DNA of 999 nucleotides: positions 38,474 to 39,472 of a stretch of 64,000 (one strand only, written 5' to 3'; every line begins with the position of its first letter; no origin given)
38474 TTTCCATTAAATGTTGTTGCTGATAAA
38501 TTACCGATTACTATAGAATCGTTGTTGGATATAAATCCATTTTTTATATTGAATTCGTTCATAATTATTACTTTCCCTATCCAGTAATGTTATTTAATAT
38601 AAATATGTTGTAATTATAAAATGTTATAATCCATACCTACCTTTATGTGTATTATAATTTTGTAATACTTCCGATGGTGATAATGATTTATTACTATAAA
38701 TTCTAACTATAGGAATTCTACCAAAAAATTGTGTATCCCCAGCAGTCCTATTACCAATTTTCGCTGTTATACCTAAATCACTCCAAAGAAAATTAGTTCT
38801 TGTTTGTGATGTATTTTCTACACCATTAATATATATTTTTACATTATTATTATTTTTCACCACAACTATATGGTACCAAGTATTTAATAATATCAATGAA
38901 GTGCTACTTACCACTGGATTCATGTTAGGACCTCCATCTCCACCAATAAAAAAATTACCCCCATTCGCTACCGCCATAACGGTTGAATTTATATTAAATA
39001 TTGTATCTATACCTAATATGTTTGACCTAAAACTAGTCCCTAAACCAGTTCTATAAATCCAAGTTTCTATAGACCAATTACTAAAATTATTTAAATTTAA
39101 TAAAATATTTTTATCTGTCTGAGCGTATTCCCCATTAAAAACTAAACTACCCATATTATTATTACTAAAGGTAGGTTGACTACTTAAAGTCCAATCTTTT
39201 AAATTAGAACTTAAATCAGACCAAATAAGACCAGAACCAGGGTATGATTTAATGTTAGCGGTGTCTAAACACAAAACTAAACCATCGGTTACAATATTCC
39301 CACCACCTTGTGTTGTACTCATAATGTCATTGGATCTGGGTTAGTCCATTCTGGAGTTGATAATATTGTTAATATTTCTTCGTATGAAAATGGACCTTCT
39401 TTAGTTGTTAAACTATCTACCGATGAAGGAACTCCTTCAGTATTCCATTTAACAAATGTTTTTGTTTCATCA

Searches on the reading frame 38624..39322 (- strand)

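Call 43: search_protein_families(library=phrogs, proteins=[window:38624-39322:-], max_evalue=0.01)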
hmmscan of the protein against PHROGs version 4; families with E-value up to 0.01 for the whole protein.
window:38624-39322:- (232 aa): 13 families
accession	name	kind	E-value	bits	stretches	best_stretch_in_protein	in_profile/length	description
phrog_24074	-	unknown function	6.5e-26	91.8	2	8-172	137-302/892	-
phrog_8510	-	head and packaging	1.8e-18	66.7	1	36-230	709-904/1348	virion structural protein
phrog_3545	-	unknown function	3e-12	46.5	1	51-210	786-961/1115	-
phrog_17347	-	unknown function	3e-08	34.7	1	135-225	116-207/312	-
phrog_13163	-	tail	8.5e-08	31.6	1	81-188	578-676/976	baseplate wedge subunit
phrog_701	-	head and packaging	2.2e-06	24.6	1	81-214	4085-4211/6136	virion structural protein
phrog_1469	-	tail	1.4e-05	23.2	1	83-188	569-665/2607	baseplate wedge subunit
phrog_38104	-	unknown function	2.6e-05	24.6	1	8-232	86-320/320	-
phrog_18802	-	head and packaging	0.00022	18.8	1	136-212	916-991/3007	virion structural protein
phrog_19601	-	tail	0.00025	19.2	1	82-186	1797-1893/2043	baseplate wedge subunit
phrog_14220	-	unknown function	0.00084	19.5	0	147-225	110-182/401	-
phrog_22373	-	unknown function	0.0014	18.1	1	119-224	90-194/688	-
phrog_38322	-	unknown function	0.0026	17.7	1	137-208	411-485/506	-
